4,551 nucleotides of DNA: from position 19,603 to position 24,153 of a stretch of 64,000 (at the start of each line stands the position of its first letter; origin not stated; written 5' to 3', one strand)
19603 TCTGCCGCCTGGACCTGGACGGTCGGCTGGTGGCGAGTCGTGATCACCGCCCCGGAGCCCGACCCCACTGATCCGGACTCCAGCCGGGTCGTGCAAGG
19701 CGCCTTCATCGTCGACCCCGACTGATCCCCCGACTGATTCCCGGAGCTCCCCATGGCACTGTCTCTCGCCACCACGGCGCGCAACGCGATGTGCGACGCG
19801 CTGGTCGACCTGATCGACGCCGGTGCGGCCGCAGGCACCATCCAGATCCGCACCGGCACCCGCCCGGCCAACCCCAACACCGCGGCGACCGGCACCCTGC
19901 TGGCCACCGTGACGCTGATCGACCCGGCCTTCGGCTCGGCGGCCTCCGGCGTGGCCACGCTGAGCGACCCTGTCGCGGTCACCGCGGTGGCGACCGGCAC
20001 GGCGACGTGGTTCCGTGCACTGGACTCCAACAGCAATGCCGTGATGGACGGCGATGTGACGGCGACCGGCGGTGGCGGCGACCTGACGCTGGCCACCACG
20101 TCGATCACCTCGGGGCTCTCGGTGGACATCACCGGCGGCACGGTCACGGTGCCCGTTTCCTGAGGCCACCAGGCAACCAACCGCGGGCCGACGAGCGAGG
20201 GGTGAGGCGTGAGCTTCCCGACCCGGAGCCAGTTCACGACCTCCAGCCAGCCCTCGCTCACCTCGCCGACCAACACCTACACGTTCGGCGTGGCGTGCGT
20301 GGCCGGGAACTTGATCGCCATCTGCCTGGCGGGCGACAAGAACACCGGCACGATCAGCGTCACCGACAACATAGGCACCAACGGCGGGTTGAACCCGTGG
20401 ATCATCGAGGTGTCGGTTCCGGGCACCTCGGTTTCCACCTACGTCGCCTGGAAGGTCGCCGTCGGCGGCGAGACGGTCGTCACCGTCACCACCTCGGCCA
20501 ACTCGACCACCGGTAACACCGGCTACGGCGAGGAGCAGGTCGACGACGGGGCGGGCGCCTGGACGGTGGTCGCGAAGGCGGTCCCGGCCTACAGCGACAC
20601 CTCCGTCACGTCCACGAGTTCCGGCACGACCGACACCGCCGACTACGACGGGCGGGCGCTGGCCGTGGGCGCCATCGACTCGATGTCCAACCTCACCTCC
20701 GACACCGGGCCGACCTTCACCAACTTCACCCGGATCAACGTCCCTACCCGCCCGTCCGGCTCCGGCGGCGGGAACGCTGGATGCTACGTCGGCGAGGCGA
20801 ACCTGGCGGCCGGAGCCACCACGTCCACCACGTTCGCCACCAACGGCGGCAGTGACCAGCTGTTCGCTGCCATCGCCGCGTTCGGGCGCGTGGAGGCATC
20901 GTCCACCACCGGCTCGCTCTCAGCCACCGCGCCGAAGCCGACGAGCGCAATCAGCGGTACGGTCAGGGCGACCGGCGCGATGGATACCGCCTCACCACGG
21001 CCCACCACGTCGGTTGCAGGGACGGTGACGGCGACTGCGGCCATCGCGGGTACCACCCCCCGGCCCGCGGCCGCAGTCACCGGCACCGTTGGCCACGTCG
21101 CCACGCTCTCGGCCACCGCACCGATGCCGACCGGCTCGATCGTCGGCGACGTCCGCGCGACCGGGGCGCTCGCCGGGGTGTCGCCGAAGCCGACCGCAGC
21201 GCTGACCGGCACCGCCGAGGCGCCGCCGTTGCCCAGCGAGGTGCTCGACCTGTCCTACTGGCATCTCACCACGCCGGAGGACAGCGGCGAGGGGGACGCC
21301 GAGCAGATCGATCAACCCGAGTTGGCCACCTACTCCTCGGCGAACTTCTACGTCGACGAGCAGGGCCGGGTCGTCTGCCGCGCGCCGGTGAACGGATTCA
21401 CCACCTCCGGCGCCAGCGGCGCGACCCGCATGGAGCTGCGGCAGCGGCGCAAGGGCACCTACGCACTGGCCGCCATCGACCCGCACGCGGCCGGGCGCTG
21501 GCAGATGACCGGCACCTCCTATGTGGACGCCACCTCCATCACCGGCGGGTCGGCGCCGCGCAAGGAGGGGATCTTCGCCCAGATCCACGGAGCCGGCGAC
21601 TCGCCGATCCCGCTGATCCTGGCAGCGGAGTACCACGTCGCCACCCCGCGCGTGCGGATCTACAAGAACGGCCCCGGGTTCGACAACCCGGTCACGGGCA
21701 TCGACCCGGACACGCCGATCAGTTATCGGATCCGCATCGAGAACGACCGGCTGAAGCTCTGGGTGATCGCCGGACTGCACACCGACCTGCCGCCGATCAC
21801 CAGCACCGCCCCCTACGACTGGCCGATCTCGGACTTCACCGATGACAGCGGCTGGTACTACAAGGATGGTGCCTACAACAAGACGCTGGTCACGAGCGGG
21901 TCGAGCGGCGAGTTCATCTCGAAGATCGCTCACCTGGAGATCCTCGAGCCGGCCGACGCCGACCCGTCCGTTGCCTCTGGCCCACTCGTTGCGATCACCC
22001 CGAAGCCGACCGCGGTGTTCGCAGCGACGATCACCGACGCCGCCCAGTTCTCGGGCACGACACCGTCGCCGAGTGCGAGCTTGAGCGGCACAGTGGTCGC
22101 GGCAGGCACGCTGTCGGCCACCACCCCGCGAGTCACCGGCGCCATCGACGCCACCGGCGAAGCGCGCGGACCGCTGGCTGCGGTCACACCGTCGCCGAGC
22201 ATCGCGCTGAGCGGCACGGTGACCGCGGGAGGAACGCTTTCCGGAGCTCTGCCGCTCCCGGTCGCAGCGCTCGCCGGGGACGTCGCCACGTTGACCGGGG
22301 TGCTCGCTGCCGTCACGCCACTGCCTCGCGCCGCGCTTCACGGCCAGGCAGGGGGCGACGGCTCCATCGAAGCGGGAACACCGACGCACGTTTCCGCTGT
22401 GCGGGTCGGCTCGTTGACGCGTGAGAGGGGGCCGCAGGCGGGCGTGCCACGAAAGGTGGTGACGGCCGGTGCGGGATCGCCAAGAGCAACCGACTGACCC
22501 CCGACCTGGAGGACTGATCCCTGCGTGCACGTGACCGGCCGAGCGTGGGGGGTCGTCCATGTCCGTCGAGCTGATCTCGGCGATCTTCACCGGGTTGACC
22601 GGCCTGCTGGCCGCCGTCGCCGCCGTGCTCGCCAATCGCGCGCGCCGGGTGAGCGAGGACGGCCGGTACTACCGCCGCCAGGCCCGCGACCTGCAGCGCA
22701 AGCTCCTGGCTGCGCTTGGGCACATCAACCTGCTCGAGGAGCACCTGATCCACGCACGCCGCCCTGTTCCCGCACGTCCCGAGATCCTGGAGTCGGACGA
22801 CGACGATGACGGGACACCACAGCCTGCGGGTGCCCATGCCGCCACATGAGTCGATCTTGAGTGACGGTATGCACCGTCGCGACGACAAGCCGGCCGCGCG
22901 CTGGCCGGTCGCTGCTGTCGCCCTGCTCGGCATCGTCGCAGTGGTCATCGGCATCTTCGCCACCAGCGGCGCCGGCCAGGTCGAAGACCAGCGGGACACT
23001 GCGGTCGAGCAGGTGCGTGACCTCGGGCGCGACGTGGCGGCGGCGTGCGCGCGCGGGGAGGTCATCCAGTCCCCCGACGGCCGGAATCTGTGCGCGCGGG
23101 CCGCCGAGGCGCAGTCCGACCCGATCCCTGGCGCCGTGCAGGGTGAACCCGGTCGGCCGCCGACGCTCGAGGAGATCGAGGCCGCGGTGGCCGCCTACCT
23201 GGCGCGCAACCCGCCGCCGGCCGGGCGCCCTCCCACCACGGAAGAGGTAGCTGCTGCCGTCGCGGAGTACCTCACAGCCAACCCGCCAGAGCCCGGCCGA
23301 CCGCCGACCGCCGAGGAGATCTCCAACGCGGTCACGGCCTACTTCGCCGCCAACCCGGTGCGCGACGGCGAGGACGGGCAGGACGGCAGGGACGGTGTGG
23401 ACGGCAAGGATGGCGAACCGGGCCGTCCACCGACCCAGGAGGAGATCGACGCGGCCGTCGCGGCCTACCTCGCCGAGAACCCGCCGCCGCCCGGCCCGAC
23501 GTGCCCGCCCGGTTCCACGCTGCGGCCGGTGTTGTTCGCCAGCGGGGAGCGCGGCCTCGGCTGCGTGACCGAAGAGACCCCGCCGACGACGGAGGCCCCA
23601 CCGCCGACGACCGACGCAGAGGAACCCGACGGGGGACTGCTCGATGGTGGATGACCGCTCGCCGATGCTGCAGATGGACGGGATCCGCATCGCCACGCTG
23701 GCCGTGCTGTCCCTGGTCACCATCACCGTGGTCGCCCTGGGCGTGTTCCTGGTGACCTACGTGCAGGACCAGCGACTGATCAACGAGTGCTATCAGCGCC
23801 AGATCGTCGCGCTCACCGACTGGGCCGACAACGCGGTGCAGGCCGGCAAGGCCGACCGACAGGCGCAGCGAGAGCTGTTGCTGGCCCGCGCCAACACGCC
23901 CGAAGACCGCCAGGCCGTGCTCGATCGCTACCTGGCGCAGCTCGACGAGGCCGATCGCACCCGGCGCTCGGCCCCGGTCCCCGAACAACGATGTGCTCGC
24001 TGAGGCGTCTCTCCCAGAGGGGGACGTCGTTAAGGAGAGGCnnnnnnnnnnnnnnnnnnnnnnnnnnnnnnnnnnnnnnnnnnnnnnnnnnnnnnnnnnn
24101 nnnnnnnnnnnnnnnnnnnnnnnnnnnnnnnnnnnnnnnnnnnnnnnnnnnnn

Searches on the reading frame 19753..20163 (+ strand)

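Call 31: search_protein_families(library=phrogs, proteins=[window:19753-20163:+], max_evalue=0.001)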
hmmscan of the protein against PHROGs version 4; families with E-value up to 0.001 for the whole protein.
window:19753-20163:+ (136 aa): 1 family
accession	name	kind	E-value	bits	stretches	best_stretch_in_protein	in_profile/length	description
phrog_3758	-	head and packaging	8.9e-33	114.2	1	1-135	1-139/140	virion structural protein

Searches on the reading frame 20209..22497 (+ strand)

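Call 3: search_protein_families(library=pfam, proteins=[window:20209-22497:+], max_evalue=0.01)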
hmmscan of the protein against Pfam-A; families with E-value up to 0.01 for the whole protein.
window:20209-22497:+ (762 aa): 1 family
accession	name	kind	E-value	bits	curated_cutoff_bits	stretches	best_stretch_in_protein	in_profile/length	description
PF08787.18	Alginate_lyase2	-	2e-20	74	29.7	1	346-565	1-211/225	Alginate lyase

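Call 4: search_protein_families(library=phrogs, proteins=[window:20209-22497:+], max_evalue=0.01)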
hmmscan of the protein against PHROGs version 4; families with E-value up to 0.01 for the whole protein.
window:20209-22497:+ (762 aa): 0 families

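Call 5: search_protein_families(library=ncbifam, proteins=[window:20209-22497:+], max_evalue=0.01)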
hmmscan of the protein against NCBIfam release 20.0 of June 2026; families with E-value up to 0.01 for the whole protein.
window:20209-22497:+ (762 aa): 0 families

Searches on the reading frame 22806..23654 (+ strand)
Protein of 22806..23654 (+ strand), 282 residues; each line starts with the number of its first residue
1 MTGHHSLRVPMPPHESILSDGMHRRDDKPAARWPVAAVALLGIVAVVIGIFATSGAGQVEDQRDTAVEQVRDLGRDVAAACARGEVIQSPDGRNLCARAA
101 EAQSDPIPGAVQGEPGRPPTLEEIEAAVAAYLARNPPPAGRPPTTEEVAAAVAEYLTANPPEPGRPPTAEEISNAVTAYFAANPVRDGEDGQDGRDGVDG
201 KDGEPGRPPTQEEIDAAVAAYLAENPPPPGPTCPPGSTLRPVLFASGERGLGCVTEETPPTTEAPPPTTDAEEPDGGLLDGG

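Call 3: search_protein_families(library=pfam, proteins=[window:22806-23654:+], max_evalue=0.01)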
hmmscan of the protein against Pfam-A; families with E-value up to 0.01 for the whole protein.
window:22806-23654:+ (282 aa): 7 families
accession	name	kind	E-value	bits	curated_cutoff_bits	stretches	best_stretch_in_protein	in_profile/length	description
PF18780.6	HNH_repeat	-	0.00012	22.8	26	0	206-216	18-28/54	Homing endonuclease associated repeat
PF18312.6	ScsC_N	-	0.00017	21.7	25.8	0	211-226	2-17/34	Copper resistance protein ScsC N-terminal domain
PF20661.2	SutA-RBD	-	0.001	18.8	29.3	0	210-223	6-19/35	SutA RNAP-binding domain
PF18602.6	Rap1a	-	0.0025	18.7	27.7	0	144-178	53-86/90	Rap1a immunity proteins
PF23928.1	DUF7266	-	0.0057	16.8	27.6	1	40-114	15-84/145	Family of unknown function (DUF7266)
PF02885.22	Glycos_trans_3N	-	0.0059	16.8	26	0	206-227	10-31/63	Glycosyl transferase family, helical bundle domain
PF16525.10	MHB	-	0.0061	17.2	27.4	0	143-184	10-56/77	Haemophore, haem-binding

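Call 4: search_protein_families(library=phrogs, proteins=[window:22806-23654:+], max_evalue=0.01)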
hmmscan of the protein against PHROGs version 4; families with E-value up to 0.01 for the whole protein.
window:22806-23654:+ (282 aa): 1 family
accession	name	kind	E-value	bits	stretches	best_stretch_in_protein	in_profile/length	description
phrog_18350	-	tail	3e-08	34.6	1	35-238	24-168/253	tail fiber protein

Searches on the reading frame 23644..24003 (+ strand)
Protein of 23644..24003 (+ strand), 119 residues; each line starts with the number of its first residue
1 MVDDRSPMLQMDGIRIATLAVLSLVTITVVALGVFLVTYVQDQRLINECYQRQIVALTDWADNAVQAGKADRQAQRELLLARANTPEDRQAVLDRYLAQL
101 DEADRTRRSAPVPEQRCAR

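Call 3: search_protein_families(library=pfam, proteins=[window:23644-24003:+], max_evalue=0.01)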
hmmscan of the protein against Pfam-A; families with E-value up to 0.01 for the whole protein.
window:23644-24003:+ (119 aa): 0 families

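Call 4: search_protein_families(library=phrogs, proteins=[window:23644-24003:+], max_evalue=0.01)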
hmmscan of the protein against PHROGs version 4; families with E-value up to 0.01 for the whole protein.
window:23644-24003:+ (119 aa): 2 families
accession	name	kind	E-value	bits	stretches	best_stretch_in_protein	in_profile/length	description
phrog_10261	-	moron, auxiliary metabolic gene and host takeover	0.0017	19.3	1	24-117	59-152/152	membrane protein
phrog_89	-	lysis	0.0078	17.2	1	24-108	4-84/143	Rz-like spanin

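Call 43: find_related_loci(query=window:23644-24003:+, collection=viral_contigs, flank=5000)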
Query window:23644-24003:+ (119 aa) in viral_contigs; peptide patterns used: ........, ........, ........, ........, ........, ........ (x = any residue, [..] = any of these).
13 stretches matched a pattern; 3 encode a relative of the query (tblastn E <= 1e-3); 3 distinct loci.
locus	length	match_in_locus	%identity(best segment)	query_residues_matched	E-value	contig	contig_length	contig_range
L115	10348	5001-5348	75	4-119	2e-46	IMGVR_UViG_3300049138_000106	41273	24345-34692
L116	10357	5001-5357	60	1-119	7e-41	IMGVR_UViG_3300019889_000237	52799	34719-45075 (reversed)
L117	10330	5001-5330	55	7-117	4e-35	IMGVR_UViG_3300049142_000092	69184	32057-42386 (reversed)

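Call 69: search_protein_families(library=pfam, proteins=[window:23644-24003:+], max_evalue=1)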
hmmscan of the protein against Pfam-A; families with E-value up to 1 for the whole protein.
window:23644-24003:+ (119 aa): 3 families
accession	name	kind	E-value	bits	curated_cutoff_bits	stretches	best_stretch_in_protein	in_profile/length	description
PF02203.21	TarH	-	0.029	14.7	25.2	1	17-105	13-99/177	Tar ligand binding domain homologue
PF14880.11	COX14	-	0.046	14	25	1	19-41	16-38/59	Cytochrome oxidase c assembly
PF07253.16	Gypsy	-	0.084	11.8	27.5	1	36-81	113-158/472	Gypsy protein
